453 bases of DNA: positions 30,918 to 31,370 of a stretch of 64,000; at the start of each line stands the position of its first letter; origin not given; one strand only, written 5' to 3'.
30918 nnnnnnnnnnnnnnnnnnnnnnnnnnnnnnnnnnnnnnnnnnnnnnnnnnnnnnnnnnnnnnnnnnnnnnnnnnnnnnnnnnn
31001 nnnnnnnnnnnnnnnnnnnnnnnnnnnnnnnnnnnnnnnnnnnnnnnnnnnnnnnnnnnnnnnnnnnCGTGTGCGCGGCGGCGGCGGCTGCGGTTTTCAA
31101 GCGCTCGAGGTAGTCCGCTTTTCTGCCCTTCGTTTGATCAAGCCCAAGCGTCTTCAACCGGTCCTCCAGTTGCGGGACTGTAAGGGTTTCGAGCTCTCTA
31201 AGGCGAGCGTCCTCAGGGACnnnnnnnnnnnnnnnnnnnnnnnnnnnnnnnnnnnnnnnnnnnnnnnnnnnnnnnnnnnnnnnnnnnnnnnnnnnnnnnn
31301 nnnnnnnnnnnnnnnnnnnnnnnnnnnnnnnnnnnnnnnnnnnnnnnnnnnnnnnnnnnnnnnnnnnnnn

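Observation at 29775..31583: Stand-alone OLD nuclease with an apparent SAP DNA-binding domain inserted in the ATPase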

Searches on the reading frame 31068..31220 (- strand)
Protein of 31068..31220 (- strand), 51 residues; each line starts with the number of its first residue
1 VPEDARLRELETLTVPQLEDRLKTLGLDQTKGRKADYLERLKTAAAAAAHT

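Call 32: search_protein_families(library=pfam, alignment_id=A3, max_evalue=0.01)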
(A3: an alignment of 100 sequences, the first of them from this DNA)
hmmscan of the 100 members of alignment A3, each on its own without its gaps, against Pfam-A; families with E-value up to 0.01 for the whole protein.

A. member 1, seq(51 aa): 1 family
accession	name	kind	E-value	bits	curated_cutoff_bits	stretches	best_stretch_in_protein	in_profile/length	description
PF02037.33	SAP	-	0.00012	22.1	23.9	1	10-43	2-34/37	SAP domain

B. families by the number of members that match (of 100 scanned): 11 families
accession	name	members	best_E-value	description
PF02037.33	SAP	18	4.7e-12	SAP domain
PF07498.18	Rho_N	7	7.8e-07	Rho termination factor, N-terminal domain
PF18953.6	SAP_new25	3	0.00069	SAP domain-containing new25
PF12949.13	HeH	2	0.0026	HeH/LEM domain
PF18081.7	FANC_SAP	1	0.0012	Fanconi anemia-associated nuclease SAP domain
PF22506.2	Cj1289-like_C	1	0.0035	Cj1289-like, C-terminal domain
PF21169.3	Fan1_SAP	1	0.0069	Fanconi-associated nuclease 1, SAP subdomain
PF02201.23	SWIB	1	0.0071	SWIB/MDM2 domain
PF00046.35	Homeodomain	1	0.0076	Homeodomain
PF13867.11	SAP30_Sin3_bdg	1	0.0091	Sin3 binding region of histone deacetylase complex subunit SAP30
PF02042.20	RWP-RK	1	0.0096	RWP-RK domain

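Call 33: search_solved_structures(query=A3, max_evalue=10, show_alignments=3)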
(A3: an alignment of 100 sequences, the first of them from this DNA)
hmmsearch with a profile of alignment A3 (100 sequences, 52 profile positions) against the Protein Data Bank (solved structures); distinct sequences matched with E-value up to 10: 64 (the best 60 are shown).
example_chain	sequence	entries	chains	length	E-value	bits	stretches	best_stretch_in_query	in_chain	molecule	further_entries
1jjr_A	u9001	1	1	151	2.2e-10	43.5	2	10-45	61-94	THYROID AUTOANTIGEN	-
2wqg_A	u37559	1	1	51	3e-06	30.2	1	9-42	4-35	PROTEIN THO1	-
1h1j_S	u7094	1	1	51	1.1e-05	28.5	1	9-42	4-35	THO1 PROTEIN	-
4uzw_A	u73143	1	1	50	1.1e-05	28.5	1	9-42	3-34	PROTEIN THO1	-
2kvu_A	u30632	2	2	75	0.00017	24.6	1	7-48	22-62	MKL/myocardin-like protein 1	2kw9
7oqh_A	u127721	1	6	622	0.00051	23.1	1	8-47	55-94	Transcription termination factor Rho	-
1zrj_A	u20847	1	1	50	0.0007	22.7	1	10-47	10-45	E1B-55kDa-associated protein 5 isoform c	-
9h0c_B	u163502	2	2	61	0.0013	21.8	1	9-46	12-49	Cerebral dopamine neurotrophic factor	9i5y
9cg4_E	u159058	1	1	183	0.0013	21.8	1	10-49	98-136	Fanconi-associated nuclease 1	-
2rnn_A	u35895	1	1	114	0.0014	21.7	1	11-49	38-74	E3 SUMO-protein ligase SIZ1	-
9chm_E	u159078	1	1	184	0.0014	21.7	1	10-49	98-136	Fanconi-associated nuclease 1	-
8qaj_A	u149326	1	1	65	0.0016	21.5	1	9-46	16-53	Cerebral dopamine neurotrophic factor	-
1jeq_A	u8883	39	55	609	0.0025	20.9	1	10-45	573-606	KU70 | X-ray repair cross-complementing protein 6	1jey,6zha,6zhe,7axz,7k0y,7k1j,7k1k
7sgl_B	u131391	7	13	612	0.0025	20.9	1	10-45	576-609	X-ray repair cross-complementing protein 6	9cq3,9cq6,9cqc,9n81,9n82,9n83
7zt6_A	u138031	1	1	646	0.0029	20.7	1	10-45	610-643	X-ray repair cross-complementing protein 6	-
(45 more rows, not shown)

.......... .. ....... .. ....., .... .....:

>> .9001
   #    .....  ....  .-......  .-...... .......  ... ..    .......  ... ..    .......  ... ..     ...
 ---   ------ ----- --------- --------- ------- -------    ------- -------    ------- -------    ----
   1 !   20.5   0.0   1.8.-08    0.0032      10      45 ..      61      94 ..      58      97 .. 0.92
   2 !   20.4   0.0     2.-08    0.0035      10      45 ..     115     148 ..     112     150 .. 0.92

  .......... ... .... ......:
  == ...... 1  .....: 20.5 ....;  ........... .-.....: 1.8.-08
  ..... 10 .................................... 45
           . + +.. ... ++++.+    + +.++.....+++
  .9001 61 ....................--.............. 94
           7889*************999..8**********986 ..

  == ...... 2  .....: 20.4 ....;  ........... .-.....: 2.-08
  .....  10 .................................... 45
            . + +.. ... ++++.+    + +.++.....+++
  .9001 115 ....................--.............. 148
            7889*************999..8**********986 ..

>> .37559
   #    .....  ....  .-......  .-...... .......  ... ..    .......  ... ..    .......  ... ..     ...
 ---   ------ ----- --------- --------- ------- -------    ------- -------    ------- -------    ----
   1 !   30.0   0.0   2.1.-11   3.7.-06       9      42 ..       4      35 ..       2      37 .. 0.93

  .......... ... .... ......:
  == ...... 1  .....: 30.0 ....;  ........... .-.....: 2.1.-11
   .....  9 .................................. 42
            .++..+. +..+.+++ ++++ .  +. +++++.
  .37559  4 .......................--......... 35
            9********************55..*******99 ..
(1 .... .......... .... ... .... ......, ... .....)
